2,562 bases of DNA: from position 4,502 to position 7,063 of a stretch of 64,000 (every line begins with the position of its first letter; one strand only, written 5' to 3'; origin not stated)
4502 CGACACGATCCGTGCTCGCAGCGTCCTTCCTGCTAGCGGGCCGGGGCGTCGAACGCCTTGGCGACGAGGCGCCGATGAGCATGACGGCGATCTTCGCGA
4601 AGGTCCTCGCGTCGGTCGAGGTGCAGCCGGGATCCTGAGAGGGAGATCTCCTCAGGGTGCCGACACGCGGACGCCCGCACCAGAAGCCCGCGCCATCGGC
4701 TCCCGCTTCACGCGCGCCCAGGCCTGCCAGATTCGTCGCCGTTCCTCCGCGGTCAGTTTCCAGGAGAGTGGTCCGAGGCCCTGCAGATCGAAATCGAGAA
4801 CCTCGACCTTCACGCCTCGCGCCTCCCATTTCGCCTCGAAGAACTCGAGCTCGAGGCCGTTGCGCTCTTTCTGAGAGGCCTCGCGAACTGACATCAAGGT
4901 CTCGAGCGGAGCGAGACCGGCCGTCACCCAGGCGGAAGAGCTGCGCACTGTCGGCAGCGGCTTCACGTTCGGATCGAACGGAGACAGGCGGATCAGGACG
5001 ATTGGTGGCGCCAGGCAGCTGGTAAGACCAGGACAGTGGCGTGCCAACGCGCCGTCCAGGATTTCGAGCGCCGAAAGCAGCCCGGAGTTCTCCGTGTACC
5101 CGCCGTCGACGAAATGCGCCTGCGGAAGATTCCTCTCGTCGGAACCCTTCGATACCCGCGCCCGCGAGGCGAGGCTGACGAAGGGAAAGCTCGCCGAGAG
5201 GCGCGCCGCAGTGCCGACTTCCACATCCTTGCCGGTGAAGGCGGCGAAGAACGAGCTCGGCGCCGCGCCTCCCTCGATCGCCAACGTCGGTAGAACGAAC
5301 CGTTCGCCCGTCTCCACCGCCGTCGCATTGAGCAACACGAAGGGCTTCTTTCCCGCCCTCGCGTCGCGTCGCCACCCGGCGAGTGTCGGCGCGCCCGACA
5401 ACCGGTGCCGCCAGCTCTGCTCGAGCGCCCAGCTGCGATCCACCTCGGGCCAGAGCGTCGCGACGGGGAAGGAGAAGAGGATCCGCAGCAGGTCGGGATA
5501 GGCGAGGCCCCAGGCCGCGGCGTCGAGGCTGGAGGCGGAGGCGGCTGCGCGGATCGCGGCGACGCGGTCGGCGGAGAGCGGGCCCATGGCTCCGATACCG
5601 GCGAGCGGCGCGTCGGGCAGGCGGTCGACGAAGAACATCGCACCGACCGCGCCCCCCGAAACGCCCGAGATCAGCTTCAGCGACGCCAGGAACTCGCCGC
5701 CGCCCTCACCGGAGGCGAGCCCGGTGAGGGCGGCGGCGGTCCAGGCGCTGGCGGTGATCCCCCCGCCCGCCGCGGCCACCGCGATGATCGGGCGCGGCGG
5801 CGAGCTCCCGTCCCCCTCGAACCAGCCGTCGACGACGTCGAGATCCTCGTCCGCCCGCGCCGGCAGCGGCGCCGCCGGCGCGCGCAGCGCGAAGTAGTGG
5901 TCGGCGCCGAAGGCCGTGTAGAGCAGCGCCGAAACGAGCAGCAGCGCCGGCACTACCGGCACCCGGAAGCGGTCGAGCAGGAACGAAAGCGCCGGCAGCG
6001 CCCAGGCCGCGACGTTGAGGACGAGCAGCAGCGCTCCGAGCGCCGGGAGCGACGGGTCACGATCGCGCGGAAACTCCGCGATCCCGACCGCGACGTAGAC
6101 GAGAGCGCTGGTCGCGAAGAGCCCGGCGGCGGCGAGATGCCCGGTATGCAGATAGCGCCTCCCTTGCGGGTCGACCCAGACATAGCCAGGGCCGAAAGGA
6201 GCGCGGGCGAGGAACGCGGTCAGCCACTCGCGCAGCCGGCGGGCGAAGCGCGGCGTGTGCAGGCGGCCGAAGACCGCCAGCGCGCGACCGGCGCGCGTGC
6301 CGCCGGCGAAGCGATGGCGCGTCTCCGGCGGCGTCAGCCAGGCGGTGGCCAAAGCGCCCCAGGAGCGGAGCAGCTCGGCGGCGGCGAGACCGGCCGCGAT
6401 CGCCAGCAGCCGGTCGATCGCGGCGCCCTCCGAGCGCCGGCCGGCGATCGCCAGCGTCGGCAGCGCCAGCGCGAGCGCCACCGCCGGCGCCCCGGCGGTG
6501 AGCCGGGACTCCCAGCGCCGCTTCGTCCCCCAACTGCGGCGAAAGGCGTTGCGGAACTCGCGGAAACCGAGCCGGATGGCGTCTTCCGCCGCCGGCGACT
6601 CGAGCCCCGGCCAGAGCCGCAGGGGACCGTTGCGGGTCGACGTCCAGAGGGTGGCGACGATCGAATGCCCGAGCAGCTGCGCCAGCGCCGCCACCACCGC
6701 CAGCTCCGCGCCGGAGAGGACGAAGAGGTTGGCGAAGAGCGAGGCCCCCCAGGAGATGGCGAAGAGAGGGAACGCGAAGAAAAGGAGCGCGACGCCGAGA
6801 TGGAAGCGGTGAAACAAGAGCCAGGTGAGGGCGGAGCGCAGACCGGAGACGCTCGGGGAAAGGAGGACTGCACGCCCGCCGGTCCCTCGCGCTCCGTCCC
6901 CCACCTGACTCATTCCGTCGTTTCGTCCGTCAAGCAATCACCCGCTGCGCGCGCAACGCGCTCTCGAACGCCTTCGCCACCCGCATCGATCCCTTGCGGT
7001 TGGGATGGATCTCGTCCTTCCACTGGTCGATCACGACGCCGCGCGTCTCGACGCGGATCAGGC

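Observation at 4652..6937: Patatin phospholipase fused to a roughly 370-aa polytopic membrane domain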

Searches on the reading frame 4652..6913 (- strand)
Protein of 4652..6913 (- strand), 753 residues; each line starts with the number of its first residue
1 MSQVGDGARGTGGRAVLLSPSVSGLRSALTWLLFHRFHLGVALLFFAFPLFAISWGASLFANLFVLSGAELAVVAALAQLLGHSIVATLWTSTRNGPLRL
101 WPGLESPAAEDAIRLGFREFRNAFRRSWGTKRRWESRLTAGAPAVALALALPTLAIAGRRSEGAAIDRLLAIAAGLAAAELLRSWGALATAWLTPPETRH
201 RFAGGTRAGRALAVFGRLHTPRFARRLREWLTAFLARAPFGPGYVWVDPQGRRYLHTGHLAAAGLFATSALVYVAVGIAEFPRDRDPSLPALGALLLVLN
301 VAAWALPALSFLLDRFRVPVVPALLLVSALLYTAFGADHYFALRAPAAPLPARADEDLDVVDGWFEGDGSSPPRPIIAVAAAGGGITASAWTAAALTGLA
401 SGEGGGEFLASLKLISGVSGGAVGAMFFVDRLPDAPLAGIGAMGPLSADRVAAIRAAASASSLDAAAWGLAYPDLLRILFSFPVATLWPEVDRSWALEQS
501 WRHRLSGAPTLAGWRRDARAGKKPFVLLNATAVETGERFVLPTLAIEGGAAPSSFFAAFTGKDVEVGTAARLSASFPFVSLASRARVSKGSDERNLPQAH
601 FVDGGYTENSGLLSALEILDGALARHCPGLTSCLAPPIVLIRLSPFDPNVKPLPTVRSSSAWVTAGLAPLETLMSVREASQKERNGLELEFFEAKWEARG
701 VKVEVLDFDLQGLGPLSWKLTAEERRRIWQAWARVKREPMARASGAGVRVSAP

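Call 5: search_protein_families(library=pfam, proteins=[window:4652-6913:-], max_evalue=0.01)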
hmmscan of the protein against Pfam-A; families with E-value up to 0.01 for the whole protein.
window:4652-6913:- (753 aa): 0 families

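Call 6: search_protein_families(library=pfam, proteins=[window:4652-6913:-], max_evalue=10)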
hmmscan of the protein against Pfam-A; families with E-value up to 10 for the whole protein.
window:4652-6913:- (753 aa): 0 families

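Call 7: search_protein_families(library=ncbifam, proteins=[window:4652-6913:-], max_evalue=1)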
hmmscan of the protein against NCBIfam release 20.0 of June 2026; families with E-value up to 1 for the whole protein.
window:4652-6913:- (753 aa): 0 families

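Call 8: search_protein_families(library=padloc, proteins=[window:4652-6913:-], max_evalue=1)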
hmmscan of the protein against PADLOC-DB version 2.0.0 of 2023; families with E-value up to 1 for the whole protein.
window:4652-6913:- (753 aa): 0 families

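Call 11: find_homologous_proteins(query=window:4652-6913:-, max_evalue=0.001)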
Query window:4652-6913:- (753 aa): 38 proteins with E <= 0.001 among 8000 candidates.
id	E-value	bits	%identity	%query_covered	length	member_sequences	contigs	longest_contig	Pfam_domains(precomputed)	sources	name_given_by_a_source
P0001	0.0e+0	1635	100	100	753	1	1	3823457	-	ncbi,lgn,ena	-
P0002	0.0e+0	1015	69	93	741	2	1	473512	PF01734.28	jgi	jgi:hypothetical protein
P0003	7.8e-237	807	58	93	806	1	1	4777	-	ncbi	ncbi:MAG TPA: hypothetical protein VGC93_06255 [Thermoanaerobaculia bacterium]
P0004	6.5e-236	804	59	96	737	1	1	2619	-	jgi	jgi:hypothetical protein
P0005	4.7e-229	781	58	94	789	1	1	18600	PF01734.28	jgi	jgi:predicted acylesterase/phospholipase RssA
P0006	5.4e-220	751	56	94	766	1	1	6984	-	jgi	jgi:hypothetical protein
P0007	4.7e-212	725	54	94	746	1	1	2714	-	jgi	-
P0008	1.1e-211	724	52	94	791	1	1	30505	-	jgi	-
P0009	5.1e-205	701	52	95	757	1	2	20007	-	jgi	-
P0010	2.2e-191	656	51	97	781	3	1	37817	-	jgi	-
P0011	1.3e-130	455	60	53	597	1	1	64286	-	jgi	jgi:hypothetical protein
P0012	3.1e-118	414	42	95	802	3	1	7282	-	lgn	-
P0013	2.4e-115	405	42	88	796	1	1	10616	-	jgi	jgi:hypothetical protein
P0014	1.7e-114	402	42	95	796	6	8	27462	-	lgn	-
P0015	3.3e-112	395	38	95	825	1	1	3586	PF01734.28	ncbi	ncbi:MAG: patatin-like phospholipase family protein [Thermoanaerobaculia bacterium]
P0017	6.1e-104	367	39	94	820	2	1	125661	PF01734.28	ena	-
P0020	8.6e-82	294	36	96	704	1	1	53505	PF01734.28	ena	-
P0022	1.5e-65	240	38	60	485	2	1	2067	PF01734.28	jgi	jgi:hypothetical protein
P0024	1.1e-63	234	38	67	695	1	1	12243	PF01734.28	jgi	jgi:hypothetical protein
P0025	3.8e-63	232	32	92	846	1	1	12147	PF01734.28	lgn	-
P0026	5.9e-62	228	37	65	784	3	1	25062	PF01734.28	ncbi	-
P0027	1.6e-54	204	35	63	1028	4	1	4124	PF05042.20,PF01734.28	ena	-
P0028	5.8e-45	172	35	60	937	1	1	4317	PF05014.22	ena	-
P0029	1.6e-41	161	33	69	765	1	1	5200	PF01734.28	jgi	jgi:predicted acylesterase/phospholipase RssA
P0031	6.7e-40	155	32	69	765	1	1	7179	PF01734.28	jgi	jgi:predicted acylesterase/phospholipase RssA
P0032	1.5e-37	148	31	67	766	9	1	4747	PF01734.28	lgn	-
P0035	5.2e-33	133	34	59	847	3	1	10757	PF01734.28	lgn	-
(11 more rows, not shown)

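Call 15: find_encoding_contigs(protein=P0001, flank=10000, max_places=3)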
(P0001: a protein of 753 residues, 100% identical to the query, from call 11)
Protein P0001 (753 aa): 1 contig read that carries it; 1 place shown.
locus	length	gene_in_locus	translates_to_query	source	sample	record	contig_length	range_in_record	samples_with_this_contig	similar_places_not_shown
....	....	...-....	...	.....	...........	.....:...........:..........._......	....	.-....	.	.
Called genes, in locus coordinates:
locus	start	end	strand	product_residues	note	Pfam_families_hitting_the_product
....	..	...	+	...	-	-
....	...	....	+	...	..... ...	-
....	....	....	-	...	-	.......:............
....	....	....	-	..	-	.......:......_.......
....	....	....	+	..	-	?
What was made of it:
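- Checked: The likely start is the ATG at 6913, giving 753 aa, identical to database protein P0001 as called by NCBI, ENA and Logan (calls 11, 15).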

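Call 16: find_encoding_contigs(protein=P0002, flank=10000, max_places=3)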
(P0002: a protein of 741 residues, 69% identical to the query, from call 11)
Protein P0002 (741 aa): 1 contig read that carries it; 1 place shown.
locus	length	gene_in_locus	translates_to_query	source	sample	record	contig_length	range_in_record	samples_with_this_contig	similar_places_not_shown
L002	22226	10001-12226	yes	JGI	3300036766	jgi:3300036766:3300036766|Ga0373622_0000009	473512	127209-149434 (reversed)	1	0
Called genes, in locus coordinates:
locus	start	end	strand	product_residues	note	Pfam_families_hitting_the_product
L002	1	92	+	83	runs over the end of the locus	-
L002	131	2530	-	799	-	PF00069:Pkinase, PF01636:APH (faint), PF07714:PK_Tyr_Ser-Thr, PF03109:ABC1 (weak), PF07719:TPR_2 (faint), PF13431:TPR_17 (faint), PF00515:TPR_1 (faint), PF13181:TPR_8 (faint), +1 more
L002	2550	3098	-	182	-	PF04542:Sigma70_r2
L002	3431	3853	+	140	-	-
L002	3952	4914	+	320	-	-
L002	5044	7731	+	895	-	-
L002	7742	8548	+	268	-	-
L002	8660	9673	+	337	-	-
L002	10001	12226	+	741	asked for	PF01734:Patatin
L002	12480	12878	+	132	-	PF11019:DUF2608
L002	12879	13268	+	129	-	PF11019:DUF2608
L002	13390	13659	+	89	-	-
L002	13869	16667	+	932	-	PF00069:Pkinase, PF07714:PK_Tyr_Ser-Thr, PF01966:HD (faint), PF19276:HD_assoc_2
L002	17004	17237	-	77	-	-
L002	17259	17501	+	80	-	-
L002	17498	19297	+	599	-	PF00149:Metallophos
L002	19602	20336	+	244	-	-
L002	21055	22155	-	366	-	PF01381:HTH_3, PF12844:HTH_19 (weak), PF13560:HTH_31, PF06114:Peptidase_M78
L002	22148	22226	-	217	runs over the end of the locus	-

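Call 17: find_encoding_contigs(protein=P0010, flank=10000, max_places=2)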
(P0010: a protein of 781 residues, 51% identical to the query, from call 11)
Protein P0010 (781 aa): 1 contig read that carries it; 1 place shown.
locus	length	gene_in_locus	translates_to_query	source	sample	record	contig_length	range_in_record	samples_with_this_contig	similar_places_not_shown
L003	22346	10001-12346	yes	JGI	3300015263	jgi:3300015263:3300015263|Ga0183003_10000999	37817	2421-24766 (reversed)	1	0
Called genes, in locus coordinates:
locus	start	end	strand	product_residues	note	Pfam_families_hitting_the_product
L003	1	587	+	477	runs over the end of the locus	PF09992:NAGPA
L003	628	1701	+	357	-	PF02016:Peptidase_S66, PF17676:Peptidase_S66C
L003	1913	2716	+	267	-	-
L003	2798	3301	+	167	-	-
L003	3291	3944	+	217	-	PF13371:TPR_9 (faint), PF07721:TPR_4 (faint), PF13432:TPR_16, PF14559:TPR_19, PF17874:TPR_MalT (weak), PF13424:TPR_12, PF00515:TPR_1 (weak), PF13374:TPR_10 (weak), +7 more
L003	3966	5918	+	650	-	PF00082:Peptidase_S8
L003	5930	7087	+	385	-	-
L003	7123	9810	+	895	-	-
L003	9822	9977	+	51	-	-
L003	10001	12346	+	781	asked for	-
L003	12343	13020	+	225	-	-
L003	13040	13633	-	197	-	PF04542:Sigma70_r2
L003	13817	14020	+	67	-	-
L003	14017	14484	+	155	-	-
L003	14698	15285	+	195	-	PF04191:PEMT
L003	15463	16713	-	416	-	PF00501:AMP-binding (weak), PF27533:CapK_C (weak)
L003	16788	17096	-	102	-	-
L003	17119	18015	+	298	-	PF01676:Metalloenzyme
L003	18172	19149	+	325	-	PF00005:ABC_tran, PF13304:AAA_21, PF13732:DrrA1-3_C (weak)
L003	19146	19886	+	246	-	PF01061:ABC2_membrane (weak), PF12679:ABC2_membrane_2 (weak), PF12730:ABC2_membrane_4, PF12698:ABC2_membrane_3 (weak), PF13346:ABC2_membrane_5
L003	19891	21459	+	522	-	PF23357:DUF7088, PF09822:ABC_transp_aux, PF14258:DUF4350 (faint)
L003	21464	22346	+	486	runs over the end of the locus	PF14238:DUF4340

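Call 18: find_encoding_contigs(protein=P0008, flank=10000, max_places=2)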
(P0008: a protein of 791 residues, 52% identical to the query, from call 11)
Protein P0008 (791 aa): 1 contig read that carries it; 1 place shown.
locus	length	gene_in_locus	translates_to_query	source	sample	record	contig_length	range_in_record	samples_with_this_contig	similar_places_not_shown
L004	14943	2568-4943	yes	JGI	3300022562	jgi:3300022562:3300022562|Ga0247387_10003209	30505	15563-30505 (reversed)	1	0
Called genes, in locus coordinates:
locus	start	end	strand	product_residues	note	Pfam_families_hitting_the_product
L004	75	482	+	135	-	-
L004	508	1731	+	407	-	PF11495:TrmB_EBD_N (faint), PF13091:PLDc_2, PF00614:PLDc (faint), PF13091:PLDc_2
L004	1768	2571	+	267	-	-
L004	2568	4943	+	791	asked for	-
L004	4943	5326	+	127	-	-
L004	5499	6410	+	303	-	PF13349:DUF4097 (weak)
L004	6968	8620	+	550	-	PF01464:SLT, PF01476:LysM, PF23446:LysM1_NFP_LYK (faint), PF23472:LysM2_CERK1_LYK3_4_5 (faint), PF23473:LysM3_LYK4_5 (weak), PF01476:LysM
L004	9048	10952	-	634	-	-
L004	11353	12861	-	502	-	PF00501:AMP-binding, PF13193:AMP-binding_C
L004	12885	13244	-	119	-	-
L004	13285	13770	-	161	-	PF05163:DinB, PF12867:DinB_2 (weak)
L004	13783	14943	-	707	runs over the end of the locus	PF02225:PA (weak), PF04389:Peptidase_M28, PF04253:TFR_dimer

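Call 19: find_encoding_contigs(protein=P0017, flank=10000, max_places=2)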
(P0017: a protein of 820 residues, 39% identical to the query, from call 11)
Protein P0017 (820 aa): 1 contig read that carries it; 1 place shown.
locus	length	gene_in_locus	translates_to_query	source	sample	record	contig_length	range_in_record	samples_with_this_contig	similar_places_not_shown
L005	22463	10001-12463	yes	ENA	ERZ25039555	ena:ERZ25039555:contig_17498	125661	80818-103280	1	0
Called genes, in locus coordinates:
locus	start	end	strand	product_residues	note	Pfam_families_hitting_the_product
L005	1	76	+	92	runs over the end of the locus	-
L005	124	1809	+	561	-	-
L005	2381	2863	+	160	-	-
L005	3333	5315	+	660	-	PF01979:Amidohydro_1, PF07969:Amidohydro_3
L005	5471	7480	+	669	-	PF01979:Amidohydro_1, PF07969:Amidohydro_3 (faint), PF01979:Amidohydro_1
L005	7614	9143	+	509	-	-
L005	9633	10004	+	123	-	-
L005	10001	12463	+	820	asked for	PF01734:Patatin (weak)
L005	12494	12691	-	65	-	-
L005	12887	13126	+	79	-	PF16980:CitMHS_2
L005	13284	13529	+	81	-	PF16980:CitMHS_2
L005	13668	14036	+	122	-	PF16980:CitMHS_2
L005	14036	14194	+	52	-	PF16980:CitMHS_2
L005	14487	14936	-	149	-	PF03030:H_PPase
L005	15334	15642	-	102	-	PF03030:H_PPase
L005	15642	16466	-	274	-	PF03030:H_PPase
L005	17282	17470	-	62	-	-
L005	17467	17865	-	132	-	-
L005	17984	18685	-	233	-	-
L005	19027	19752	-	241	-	-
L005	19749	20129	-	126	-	PF13620:CarboxypepD_reg, PF13715:CarbopepD_reg_2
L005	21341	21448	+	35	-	-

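Call 20: find_encoding_contigs(protein=P0020, flank=10000, max_places=2)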
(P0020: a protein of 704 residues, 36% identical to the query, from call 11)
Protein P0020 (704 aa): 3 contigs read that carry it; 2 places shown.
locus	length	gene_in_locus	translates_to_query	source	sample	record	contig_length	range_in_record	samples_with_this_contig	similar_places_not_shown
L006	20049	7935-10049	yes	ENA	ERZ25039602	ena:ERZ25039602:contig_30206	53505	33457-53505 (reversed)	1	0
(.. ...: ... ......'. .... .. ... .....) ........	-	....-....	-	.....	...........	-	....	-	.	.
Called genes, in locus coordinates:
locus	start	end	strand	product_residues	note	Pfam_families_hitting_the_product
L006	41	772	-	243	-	PF00487:FA_desaturase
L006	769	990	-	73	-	PF01165:Ribosomal_S21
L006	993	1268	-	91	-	PF00076:RRM_1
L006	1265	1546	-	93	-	-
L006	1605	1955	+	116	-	PF19811:DUF6294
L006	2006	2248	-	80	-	PF00873:ACR_tran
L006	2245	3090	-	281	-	PF00873:ACR_tran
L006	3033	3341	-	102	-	-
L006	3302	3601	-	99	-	PF00873:ACR_tran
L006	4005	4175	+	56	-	-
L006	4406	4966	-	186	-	PF00873:ACR_tran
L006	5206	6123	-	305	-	PF25917:BSH_RND (weak), PF25876:HH_MFP_RND, PF25967:RND-MFP_C (weak)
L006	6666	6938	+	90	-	-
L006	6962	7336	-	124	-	PF00072:Response_reg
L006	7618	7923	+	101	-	-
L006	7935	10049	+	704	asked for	PF01734:Patatin (weak)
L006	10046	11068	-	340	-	PF12625:Arabinose_bd, PF12833:HTH_18, PF00165:HTH_AraC (weak)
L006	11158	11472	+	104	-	-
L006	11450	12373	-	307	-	-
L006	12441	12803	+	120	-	PF12710:HAD (weak)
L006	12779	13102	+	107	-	-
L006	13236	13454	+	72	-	-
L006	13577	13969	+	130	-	-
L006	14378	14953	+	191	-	PF04366:Ysc84 (weak)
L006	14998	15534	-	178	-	PF01584:CheW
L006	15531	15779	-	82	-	-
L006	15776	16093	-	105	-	PF13466:STAS_2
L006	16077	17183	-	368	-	PF00072:Response_reg, PF01339:CheB_methylest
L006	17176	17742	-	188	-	PF03975:CheD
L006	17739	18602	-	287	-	PF03705:CheR_N, PF01739:CheR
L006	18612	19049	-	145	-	PF01584:CheW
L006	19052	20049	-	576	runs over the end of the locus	PF02203:TarH, PF12729:4HB_MCP_1, PF00672:HAMP (weak), PF00015:MCPsignal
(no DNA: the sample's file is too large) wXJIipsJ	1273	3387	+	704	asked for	PF01734:Patatin (weak)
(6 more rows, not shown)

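Call 28: search_solved_structures(query=A2, max_evalue=1, show_alignments=2)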
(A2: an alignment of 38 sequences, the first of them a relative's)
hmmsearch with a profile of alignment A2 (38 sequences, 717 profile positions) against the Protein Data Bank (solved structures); distinct sequences matched with E-value up to 1: 1.
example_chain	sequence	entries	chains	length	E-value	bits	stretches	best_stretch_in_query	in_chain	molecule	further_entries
2ksd_A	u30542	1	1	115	0.1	14.4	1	7-88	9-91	Aerobic respiration control sensor protein arcB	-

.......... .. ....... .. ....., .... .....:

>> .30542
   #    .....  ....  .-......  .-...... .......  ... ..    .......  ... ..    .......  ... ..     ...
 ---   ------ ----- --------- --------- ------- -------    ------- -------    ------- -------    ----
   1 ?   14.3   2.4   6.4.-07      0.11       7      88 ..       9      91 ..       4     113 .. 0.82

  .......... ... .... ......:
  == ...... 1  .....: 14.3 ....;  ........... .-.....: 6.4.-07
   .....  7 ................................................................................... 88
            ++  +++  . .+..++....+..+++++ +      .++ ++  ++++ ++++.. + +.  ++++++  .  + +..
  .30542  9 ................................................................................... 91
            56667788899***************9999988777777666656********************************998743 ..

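Call 29: search_protein_families(library=pfam, proteins=[L004:1768-2571:+, L002:7742-8548:+, L003:1913-2716:+, L005:9633-10004:+, L006:7618-7923:+], max_evalue=10)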
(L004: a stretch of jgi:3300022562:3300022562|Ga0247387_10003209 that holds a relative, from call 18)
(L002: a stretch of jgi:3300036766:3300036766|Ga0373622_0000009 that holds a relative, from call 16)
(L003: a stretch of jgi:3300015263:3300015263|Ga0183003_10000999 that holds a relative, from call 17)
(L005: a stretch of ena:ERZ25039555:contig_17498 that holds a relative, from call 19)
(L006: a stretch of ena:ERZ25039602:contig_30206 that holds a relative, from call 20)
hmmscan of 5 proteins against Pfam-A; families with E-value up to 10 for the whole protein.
L004:1768-2571:+ (267 aa): 1 family
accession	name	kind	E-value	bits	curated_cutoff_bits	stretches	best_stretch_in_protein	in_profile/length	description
PF13472.12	Lipase_GDSL_2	-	0.0012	19.8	32.9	1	72-249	41-176/178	GDSL-like Lipase/Acylhydrolase family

L002:7742-8548:+ (268 aa): 1 family
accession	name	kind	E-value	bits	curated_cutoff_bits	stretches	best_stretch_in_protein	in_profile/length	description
PF13472.12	Lipase_GDSL_2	-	0.00018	22.5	32.9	1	56-249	25-175/178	GDSL-like Lipase/Acylhydrolase family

L003:1913-2716:+ (267 aa): 1 family
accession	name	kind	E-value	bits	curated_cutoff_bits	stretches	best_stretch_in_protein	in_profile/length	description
PF13472.12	Lipase_GDSL_2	-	0.013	16.5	32.9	1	79-250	50-177/178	GDSL-like Lipase/Acylhydrolase family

L005:9633-10004:+ (123 aa): 2 families
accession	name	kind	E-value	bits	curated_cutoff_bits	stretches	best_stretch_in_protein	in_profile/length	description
PF13472.12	Lipase_GDSL_2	-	0.0031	18.5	32.9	1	48-104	116-177/178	GDSL-like Lipase/Acylhydrolase family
PF07536.20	HWE_HK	-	0.076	14.2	22.8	1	52-82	22-52/83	HWE histidine kinase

L006:7618-7923:+ (101 aa): 0 families
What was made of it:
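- On CBASS CapV/CapE effector: No PADLOC hit on this gene or five nearby ORFs (calls 5, 8, 29).
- On SGNH/GDSL hydrolase (for the upstream 267-aa partner): Orthologues reach 16.5-22.5 bits over most of the profile (call 29).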
